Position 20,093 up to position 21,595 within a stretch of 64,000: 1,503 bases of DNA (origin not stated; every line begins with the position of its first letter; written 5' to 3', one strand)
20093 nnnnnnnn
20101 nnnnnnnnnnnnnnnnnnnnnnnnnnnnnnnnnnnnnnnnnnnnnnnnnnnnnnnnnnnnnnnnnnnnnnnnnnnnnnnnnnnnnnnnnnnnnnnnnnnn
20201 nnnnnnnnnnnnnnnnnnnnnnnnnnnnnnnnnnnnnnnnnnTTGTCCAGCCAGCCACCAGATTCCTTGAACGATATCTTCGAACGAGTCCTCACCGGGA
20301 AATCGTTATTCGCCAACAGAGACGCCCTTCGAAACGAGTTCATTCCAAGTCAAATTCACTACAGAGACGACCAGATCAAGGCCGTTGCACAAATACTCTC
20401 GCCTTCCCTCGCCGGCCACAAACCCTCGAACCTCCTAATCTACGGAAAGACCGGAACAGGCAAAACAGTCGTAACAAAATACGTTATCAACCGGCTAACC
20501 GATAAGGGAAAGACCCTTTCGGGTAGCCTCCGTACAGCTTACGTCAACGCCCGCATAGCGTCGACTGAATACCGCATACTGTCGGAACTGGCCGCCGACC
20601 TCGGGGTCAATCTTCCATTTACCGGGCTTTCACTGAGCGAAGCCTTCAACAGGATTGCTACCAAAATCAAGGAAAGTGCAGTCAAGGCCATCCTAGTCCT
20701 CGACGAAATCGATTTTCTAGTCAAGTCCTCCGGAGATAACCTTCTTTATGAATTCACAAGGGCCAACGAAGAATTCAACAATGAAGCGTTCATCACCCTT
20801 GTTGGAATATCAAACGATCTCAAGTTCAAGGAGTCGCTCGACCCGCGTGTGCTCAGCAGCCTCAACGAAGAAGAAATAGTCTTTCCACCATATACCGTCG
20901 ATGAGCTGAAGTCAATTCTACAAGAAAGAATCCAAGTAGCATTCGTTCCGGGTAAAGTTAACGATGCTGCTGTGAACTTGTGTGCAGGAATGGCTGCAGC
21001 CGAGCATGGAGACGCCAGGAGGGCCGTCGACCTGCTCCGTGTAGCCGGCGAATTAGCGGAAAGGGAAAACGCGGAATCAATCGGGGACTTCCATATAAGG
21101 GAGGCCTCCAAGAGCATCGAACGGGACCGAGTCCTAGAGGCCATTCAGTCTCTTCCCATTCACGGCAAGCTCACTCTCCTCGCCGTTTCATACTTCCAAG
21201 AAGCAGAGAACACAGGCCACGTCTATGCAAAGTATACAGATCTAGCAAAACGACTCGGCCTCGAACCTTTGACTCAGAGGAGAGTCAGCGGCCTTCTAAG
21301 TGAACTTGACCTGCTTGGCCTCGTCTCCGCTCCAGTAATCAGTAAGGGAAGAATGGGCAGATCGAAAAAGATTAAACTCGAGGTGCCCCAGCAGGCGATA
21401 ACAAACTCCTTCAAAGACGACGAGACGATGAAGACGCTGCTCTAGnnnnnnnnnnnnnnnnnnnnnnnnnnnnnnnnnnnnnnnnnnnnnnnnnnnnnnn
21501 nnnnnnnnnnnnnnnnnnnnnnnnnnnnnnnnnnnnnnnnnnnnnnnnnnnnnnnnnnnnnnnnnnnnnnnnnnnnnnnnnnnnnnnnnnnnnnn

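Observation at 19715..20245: Probable oriC upstream of cdc6: four ORB elements, all in the same orientation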

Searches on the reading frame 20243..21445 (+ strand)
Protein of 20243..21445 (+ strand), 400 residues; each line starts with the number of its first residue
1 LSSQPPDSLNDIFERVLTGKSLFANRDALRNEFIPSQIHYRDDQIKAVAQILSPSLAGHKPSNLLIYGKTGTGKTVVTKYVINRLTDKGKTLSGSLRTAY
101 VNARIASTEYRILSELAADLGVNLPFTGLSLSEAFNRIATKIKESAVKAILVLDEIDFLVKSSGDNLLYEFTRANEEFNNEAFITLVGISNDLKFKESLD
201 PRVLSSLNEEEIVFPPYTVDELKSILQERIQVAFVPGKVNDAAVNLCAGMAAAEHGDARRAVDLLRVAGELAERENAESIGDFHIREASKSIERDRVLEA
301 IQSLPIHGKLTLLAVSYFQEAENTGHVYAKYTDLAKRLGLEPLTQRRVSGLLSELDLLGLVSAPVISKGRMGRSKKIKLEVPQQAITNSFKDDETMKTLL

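Call 7: search_protein_families(library=pfam, proteins=[window:20243-21445:+], max_evalue=0.01)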
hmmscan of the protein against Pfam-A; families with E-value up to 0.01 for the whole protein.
window:20243-21445:+ (400 aa): 16 families
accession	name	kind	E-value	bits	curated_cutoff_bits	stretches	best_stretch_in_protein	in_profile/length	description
PF22703.2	Cdc6_lid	-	4.3e-23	81.4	27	1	224-289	2-67/68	Cdc6 AAA+ ATPase-type lid domain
PF09079.17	Cdc6_C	-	5.5e-23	81.2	25.1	1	299-388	1-95/96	CDC6, C terminal winged helix domain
PF13401.12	AAA_22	-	1.7e-12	48.2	27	1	61-188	5-122/130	AAA domain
PF13191.12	AAA_16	-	4.8e-10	40.6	32.6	1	40-175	4-159/167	AAA ATPase domain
PF00004.35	AAA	-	4.5e-08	34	21.2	1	64-211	1-126/131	ATPase family associated with various cellular activities (AAA)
PF01637.24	ATPase_2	-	6.7e-08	33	33.2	1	59-177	18-141/225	ATPase domain predominantly from Archaea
PF22606.2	Cdc6-ORC-like_ATPase_lid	-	6.3e-07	29.7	27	1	217-275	1-59/60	Cdc6/ORC-like, ATPase lid domain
PF05621.17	TniB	-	2.5e-05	24.2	22.4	1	58-188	32-159/189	Bacterial TniB protein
PF24883.2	NPHP3_N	-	4.3e-05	24.2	24.8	1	60-93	21-54/164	Nephrocystin 3, N-terminal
PF04851.21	ResIII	-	0.00029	21.2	22.5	1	38-90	2-52/164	Type III restriction enzyme, res subunit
PF07693.20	KAP_NTPase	-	0.00045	20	20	0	41-88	1-47/293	KAP family P-loop domain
PF05673.19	DUF815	-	0.00051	19.7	23.8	1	39-89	31-81/249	Protein of unknown function (DUF815)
PF00158.32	Sigma54_activat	-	0.0028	17.8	20.2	0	58-90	19-51/168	Sigma-54 interaction domain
PF00270.35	DEAD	-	0.0049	17.1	26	0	43-85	3-39/167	DEAD/DEAH box helicase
PF12775.13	AAA_7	-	0.0058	16.6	25.8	1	61-88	33-60/181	P-loop containing dynein motor region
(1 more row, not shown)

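Call 8: find_related_loci(query=window:20243-21442:+, collection=genome_contigs, flank=10000)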
Query window:20243-21442:+ (400 aa) in genome_contigs; peptide patterns used: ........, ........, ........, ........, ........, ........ (x = any residue, [..] = any of these).
54 stretches matched a pattern; 9 encode a relative of the query (tblastn E <= 1e-3); 9 distinct loci.
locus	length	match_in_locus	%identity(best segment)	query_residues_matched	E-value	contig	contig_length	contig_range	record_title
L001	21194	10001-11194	87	3-400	0e+0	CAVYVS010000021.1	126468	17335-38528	MAG: uncultured Nitrososphaerota archaeon isolate MFD01476.bin.2.93 genome assembly, contig: contig_61062, whole genome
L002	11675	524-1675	46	8-388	5e-108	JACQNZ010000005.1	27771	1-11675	MAG: Candidatus Aenigmatarchaeota archaeon isolate NC_groundwater_1268_Ag_S-0.2um_49_229 S_p2_S4_coassembly_k141_2284215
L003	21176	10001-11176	45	8-393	3e-105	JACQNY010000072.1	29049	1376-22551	MAG: Candidatus Aenigmatarchaeota archaeon isolate NC_groundwater_1267_Ag_S-0.2um_45_36 S_p2_S4_coassembly_k141_2156882,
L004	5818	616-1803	43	8-395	4e-100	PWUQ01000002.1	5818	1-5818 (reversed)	MAG: Candidatus Parvarchaeota archaeon isolate CSSed11_243R1 CS-Sed11-C29787, whole genome shotgun sequence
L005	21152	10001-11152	43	8-388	8e-100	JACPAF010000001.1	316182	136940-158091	MAG: Candidatus Aenigmatarchaeota archaeon isolate NC_groundwater_224_Ag_S-0.2um_44_11 S5_GD2017_2_S2_scaffold_12, whole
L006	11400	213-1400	43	8-395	6e-100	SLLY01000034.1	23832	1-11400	MAG: Candidatus Woesearchaeota archaeon isolate CSSed165cm_329 CSSed16-5cm-4394, whole genome shotgun sequence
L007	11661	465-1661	44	1-393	8e-100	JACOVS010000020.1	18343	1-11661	MAG: Candidatus Aenigmatarchaeota archaeon isolate NC_groundwater_106_Ag_S-0.2um_49_52 S_p2_S4_170907_scaffold_706683, w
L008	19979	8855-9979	43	8-379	6e-99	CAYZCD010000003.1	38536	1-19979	MAG TPA_asm: uncultured archaeon isolate SRP269290_co1_1203 genome assembly, contig: NODE_1092_length_38536_cov_6.251761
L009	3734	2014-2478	39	9-162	7e-33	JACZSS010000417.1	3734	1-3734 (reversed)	MAG: Candidatus Heimdallarchaeota archaeon isolate B11T1B5 B11T1B5_NODE48035, whole genome shotgun sequence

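Call 14: find_homologous_proteins(query=window:20243-21442:+, max_evalue=1e-40)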
Query window:20243-21442:+ (400 aa): 7997 proteins with E <= 1e-40 among 8000 candidates; the best 120 are listed.
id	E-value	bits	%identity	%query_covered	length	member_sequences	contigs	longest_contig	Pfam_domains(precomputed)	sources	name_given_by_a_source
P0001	1.6e-252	855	100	100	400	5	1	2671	PF22703.3,PF22606.3,PF00004.36,PF13401.13,PF01637.25,PF09079.18,PF13191.13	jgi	-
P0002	1.9e-219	746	87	100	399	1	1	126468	PF22703.3,PF22606.3,PF00004.36,PF13401.13,PF01637.25,PF09079.18,PF13191.13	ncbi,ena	-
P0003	8.1e-216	734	84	100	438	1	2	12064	PF22703.3,PF22606.3,PF00004.36,PF13401.13,PF01637.25,PF09079.18,PF13191.13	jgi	jgi:cell division control protein 6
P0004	2.9e-213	726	83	99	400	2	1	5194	PF22703.3,PF24883.3,PF22606.3,PF00004.36,PF13401.13,PF01637.25,PF05621.18,PF09079.18,PF13191.13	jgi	-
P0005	2.8e-208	710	81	100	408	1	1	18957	PF22703.3,PF22606.3,PF00004.36,PF13401.13,PF01637.25,PF05621.18,PF09079.18,PF13191.13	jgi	jgi:cell division control protein 6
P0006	2.9e-208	709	81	100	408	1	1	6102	PF22703.3,PF22606.3,PF00004.36,PF13401.13,PF01637.25,PF05621.18,PF09079.18,PF13191.13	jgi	jgi:cell division control protein 6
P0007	4.5e-208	709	81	100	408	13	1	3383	PF22703.3,PF22606.3,PF00004.36,PF13401.13,PF01637.25,PF05621.18,PF09079.18,PF13191.13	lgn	-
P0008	1.2e-203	694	79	100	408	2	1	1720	PF22703.3,PF22606.3,PF00004.36,PF13401.13,PF01637.25,PF05621.18,PF09079.18,PF13191.13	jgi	jgi:cell division control protein 6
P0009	1.3e-203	694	80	98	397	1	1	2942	PF22703.3,PF22606.3,PF00004.36,PF13401.13,PF01637.25,PF09079.18,PF13191.13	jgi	jgi:cell division control protein 6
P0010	1.5e-203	694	79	100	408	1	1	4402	PF22703.3,PF22606.3,PF00004.36,PF13401.13,PF01637.25,PF05621.18,PF09079.18,PF13191.13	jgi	jgi:cell division control protein 6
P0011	4.8e-202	689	79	100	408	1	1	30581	PF22703.3,PF22606.3,PF00004.36,PF13401.13,PF01637.25,PF05621.18,PF09079.18,PF13191.13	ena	-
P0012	3.6e-201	686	78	100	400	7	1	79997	PF22703.3,PF22606.3,PF00004.36,PF13401.13,PF01637.25,PF05621.18,PF09079.18,PF13191.13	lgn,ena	-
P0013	9.8e-201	685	78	100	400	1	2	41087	PF22703.3,PF22606.3,PF00004.36,PF13401.13,PF01637.25,PF05621.18,PF09079.18,PF13191.13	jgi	jgi:cell division control protein 6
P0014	1.6e-197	674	78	100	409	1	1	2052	PF22703.3,PF22606.3,PF00004.36,PF13401.13,PF01637.25,PF05621.18,PF09079.18,PF13191.13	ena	-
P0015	1.2e-174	599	69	99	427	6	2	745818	PF22703.3,PF22606.3,PF00004.36,PF13401.13,PF01637.25,PF09079.18,PF13191.13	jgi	-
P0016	7.4e-165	567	66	99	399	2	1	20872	PF22703.3,PF22606.3,PF00004.36,PF13401.13,PF01637.25,PF09079.18,PF13191.13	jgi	jgi:cell division control protein 6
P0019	7.8e-151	521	60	99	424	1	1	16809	PF22703.3,PF22606.3,PF00004.36,PF13401.13,PF01637.25,PF09079.18,PF13191.13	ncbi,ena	-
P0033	2.4e-148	512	59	99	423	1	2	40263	PF00270.36,PF22703.3,PF22606.3,PF00004.36,PF13401.13,PF09848.16,PF01637.25,PF09079.18,PF13191.13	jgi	-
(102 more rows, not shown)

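Call 16: find_related_loci(query=A2, collection=metagenome_contigs, flank=10000)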
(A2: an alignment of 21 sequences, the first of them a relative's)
Query A2 (400 aa) in metagenome_contigs; peptide patterns used: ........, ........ (x = any residue, [..] = any of these).
600 stretches matched a pattern (row limit reached: there are more); 494 encode a relative of the query (tblastn E <= 1e-3); the best 80 are kept; 80 distinct loci.
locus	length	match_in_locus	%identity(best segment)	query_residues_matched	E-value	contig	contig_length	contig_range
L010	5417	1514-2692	55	7-399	1e-151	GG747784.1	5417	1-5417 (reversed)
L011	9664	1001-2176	56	6-396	3e-140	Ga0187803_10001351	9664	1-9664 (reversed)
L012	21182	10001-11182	55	4-396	7e-140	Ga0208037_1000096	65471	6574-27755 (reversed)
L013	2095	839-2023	55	7-400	3e-148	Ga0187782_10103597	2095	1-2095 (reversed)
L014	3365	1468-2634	54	8-396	5e-142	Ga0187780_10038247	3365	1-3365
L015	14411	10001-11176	53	7-399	9e-137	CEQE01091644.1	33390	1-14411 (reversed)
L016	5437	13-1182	52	7-400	4e-136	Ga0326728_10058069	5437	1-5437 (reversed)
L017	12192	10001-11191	50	3-396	1e-133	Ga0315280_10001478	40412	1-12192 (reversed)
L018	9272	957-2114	55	9-393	9e-133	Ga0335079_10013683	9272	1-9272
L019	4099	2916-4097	51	9-399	2e-134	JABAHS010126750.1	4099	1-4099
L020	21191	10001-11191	49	7-400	3e-130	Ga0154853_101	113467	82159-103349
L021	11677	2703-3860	56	9-393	5e-130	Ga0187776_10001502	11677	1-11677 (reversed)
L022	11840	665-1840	53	8-400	1e-129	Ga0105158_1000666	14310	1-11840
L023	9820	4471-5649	54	2-393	5e-129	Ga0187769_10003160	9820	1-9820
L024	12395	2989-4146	55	9-393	2e-129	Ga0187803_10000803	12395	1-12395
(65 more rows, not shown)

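Call 17: find_encoding_contigs(protein=P0012, flank=10000, max_places=2)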
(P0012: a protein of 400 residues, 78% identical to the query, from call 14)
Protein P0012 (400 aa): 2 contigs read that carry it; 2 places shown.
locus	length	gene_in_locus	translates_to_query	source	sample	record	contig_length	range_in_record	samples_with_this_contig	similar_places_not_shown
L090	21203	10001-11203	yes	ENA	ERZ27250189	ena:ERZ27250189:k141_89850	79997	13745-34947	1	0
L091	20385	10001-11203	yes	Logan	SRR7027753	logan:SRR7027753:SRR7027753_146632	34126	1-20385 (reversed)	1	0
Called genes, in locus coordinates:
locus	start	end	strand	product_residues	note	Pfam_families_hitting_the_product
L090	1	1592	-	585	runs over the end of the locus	PF09843:DUF2070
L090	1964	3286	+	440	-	PF00464:SHMT, PF00155:Aminotran_1_2 (weak)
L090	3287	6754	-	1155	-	PF03833:PolC_DP2_N, PF24844:PolC_DP2_central, PF24846:PolC_DP2_cat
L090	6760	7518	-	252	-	PF01884:PcrB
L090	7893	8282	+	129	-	-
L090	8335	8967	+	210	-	PF01978:TrmB (weak)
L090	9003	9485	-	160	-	-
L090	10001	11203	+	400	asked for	PF13191:AAA_16, PF01637:ATPase_2 (weak), PF05621:TniB (weak), PF13401:AAA_22, PF00004:AAA (weak), PF22606:Cdc6-ORC-like_ATPase_lid (weak), PF22703:Cdc6_lid, PF09079:WHD_Cdc6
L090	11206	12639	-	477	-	PF04042:DNA_pol_E_B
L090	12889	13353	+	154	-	PF12804:NTP_transf_3 (weak)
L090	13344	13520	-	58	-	-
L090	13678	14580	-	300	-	PF13714:PEP_mutase, PF00463:ICL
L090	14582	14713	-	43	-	-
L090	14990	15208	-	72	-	PF09889:DUF2116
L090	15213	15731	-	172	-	PF00696:AA_kinase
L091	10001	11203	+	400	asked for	PF13191:AAA_16, PF01637:ATPase_2 (weak), PF05621:TniB (weak), PF13401:AAA_22, PF00004:AAA (weak), PF22606:Cdc6-ORC-like_ATPase_lid (weak), PF22703:Cdc6_lid, PF09079:WHD_Cdc6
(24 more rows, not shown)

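Call 18: find_encoding_contigs(protein=P0015, flank=10000, max_places=2)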
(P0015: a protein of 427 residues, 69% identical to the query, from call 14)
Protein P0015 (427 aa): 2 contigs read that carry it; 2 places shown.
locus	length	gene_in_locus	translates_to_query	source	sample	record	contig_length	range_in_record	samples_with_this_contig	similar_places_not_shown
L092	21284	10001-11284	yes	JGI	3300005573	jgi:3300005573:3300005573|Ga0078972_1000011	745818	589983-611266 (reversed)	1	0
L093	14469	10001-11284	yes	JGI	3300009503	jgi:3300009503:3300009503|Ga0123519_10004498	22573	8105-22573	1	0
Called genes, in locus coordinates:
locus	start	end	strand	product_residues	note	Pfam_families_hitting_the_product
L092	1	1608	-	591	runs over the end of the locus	PF09843:DUF2070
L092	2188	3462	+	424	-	PF00155:Aminotran_1_2, PF00464:SHMT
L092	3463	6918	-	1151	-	PF03833:PolC_DP2_N, PF24844:PolC_DP2_central, PF24846:PolC_DP2_cat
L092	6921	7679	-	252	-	PF00977:His_biosynth (faint), PF01884:PcrB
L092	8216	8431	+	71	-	-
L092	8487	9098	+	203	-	-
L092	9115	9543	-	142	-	-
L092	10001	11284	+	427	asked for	PF13191:AAA_16, PF01637:ATPase_2 (weak), PF00004:AAA (weak), PF13401:AAA_22, PF22606:Cdc6-ORC-like_ATPase_lid (weak), PF22703:Cdc6_lid, PF09079:WHD_Cdc6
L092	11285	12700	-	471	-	PF04042:DNA_pol_E_B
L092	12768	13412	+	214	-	PF02348:CTP_transf_3, PF12804:NTP_transf_3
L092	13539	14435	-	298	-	PF13714:PEP_mutase, PF00463:ICL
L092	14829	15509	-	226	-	PF00696:AA_kinase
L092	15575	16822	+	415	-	PF03463:eRF1_1, PF18854:baeRF_family10, PF03464:eRF1_2, PF18859:acVLRF1, PF03465:eRF1_3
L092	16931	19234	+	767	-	PF00133:tRNA-synt_1, PF01406:tRNA-synt_1e (faint), PF09334:tRNA-synt_1g, PF08264:Anticodon_1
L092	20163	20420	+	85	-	-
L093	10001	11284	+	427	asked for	PF13191:AAA_16, PF01637:ATPase_2 (weak), PF00004:AAA (weak), PF13401:AAA_22, PF22606:Cdc6-ORC-like_ATPase_lid (weak), PF22703:Cdc6_lid, PF09079:WHD_Cdc6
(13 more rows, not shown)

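Call 19: find_encoding_contigs(protein=P0016, flank=10000, max_places=2)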
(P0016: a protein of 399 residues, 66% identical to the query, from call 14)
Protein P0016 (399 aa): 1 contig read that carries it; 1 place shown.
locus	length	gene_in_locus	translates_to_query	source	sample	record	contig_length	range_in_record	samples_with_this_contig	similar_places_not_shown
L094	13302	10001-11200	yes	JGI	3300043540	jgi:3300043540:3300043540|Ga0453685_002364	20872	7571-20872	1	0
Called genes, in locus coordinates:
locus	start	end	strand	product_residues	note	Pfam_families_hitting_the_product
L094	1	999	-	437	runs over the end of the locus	PF09843:DUF2070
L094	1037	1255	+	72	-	-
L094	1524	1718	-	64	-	PF03911:Sec61_beta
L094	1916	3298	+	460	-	PF00464:SHMT, PF00155:Aminotran_1_2 (weak)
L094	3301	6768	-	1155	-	PF03833:PolC_DP2_N, PF24844:PolC_DP2_central, PF24846:PolC_DP2_cat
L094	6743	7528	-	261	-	PF01884:PcrB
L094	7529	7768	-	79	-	PF05129:Zn_ribbon_Elf1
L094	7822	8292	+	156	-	-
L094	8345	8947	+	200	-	PF01978:TrmB (faint)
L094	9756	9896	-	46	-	-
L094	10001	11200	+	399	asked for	PF13191:AAA_16 (weak), PF01637:ATPase_2, PF00004:AAA (weak), PF13401:AAA_22, PF22606:Cdc6-ORC-like_ATPase_lid, PF22703:Cdc6_lid, PF09079:WHD_Cdc6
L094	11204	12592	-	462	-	PF04042:DNA_pol_E_B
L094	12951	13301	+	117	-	?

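Call 23: find_encoding_contigs(protein=P0005, flank=10000, max_places=1)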
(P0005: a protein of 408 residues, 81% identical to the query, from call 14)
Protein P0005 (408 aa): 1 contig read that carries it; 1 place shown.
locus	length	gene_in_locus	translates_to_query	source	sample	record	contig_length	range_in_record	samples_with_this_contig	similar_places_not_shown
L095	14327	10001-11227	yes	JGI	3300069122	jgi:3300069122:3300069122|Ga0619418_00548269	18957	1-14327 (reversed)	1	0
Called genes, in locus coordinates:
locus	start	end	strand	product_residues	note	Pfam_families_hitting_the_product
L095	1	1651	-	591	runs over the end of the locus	PF09843:DUF2070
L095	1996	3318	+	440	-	PF00464:SHMT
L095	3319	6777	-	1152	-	PF03833:PolC_DP2_N, PF24844:PolC_DP2_central, PF24846:PolC_DP2_cat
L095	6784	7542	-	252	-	PF01884:PcrB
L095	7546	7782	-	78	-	PF05129:Zn_ribbon_Elf1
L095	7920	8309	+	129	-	-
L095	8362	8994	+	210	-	PF25213:HVO_A0261_N (weak)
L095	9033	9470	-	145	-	-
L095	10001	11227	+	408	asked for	PF01637:ATPase_2 (weak), PF05621:TniB (weak), PF13191:AAA_16, PF00004:AAA (weak), PF13401:AAA_22, PF22606:Cdc6-ORC-like_ATPase_lid (weak), PF22703:Cdc6_lid, PF09079:WHD_Cdc6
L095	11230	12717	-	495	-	PF04042:DNA_pol_E_B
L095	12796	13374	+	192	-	PF12804:NTP_transf_3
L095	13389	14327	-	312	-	?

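Call 24: find_encoding_contigs(protein=P0013, flank=10000, max_places=1)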
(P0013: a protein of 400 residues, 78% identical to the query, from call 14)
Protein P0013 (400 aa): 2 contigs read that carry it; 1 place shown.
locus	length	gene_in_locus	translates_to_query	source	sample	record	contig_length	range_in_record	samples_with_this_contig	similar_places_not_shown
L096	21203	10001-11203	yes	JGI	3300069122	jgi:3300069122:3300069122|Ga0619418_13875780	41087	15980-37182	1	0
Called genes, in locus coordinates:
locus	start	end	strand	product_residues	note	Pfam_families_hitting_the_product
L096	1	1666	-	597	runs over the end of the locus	PF09843:DUF2070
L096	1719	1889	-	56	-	PF03911:Sec61_beta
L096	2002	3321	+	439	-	PF00464:SHMT, PF00155:Aminotran_1_2 (faint)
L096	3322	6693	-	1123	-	PF03833:PolC_DP2_N, PF24844:PolC_DP2_central, PF24846:PolC_DP2_cat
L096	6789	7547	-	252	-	PF01884:PcrB, PF00977:His_biosynth (faint)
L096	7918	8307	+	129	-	-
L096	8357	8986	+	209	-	PF25213:HVO_A0261_N (weak), PF08100:Dimerisation (weak)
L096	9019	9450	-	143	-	-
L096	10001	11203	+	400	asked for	PF13191:AAA_16, PF01637:ATPase_2 (weak), PF05621:TniB (weak), PF13401:AAA_22, PF00004:AAA (weak), PF22606:Cdc6-ORC-like_ATPase_lid, PF22703:Cdc6_lid, PF09079:WHD_Cdc6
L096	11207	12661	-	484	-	PF04042:DNA_pol_E_B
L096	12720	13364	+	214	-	PF12804:NTP_transf_3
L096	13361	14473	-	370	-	PF00285:Citrate_synt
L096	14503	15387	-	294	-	PF13714:PEP_mutase, PF00463:ICL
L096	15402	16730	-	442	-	PF03972:MmgE_PrpD_N, PF19305:MmgE_PrpD_C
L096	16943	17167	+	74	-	-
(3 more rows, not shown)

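Call 25: find_encoding_contigs(protein=P0019, flank=10000, max_places=1)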
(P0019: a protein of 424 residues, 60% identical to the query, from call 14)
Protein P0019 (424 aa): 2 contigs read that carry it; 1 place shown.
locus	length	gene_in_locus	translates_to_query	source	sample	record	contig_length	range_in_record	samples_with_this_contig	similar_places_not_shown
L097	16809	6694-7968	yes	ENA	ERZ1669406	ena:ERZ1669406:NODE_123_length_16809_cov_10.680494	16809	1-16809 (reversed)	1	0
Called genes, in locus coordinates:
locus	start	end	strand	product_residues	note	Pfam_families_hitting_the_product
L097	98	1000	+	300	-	PF00464:SHMT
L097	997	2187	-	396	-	PF02163:Peptidase_M50, PF00595:PDZ, PF13180:PDZ_2, PF17820:PDZ_6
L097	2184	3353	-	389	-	PF13155:Toprim_2 (weak), PF13662:Toprim_4 (weak)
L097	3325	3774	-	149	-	-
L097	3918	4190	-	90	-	PF01247:Ribosomal_L35Ae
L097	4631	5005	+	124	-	PF02629:CoA_binding, PF13380:CoA_binding_2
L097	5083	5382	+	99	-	PF13549:ATP-grasp_5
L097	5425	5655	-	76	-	PF01037:AsnC_trans_reg, PF22482:AsnC_trans_reg_3 (weak)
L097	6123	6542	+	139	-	-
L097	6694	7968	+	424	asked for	PF01637:ATPase_2 (weak), PF13191:AAA_16, PF00004:AAA, PF13401:AAA_22, PF22606:Cdc6-ORC-like_ATPase_lid, PF22703:Cdc6_lid, PF09079:WHD_Cdc6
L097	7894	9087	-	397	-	PF00149:Metallophos, PF04042:DNA_pol_E_B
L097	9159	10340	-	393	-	PF07690:MFS_1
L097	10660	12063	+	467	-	PF00083:Sugar_tr, PF07690:MFS_1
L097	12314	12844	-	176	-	PF00011:HSP20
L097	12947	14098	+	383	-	PF00890:FAD_binding_2, PF01134:GIDA, PF01266:DAO (weak), PF01494:FAD_binding_3 (weak), PF03486:HI0933_like (weak), PF05834:Lycopene_cycl, PF12831:FAD_oxidored, PF22578:GGR_cat, +7 more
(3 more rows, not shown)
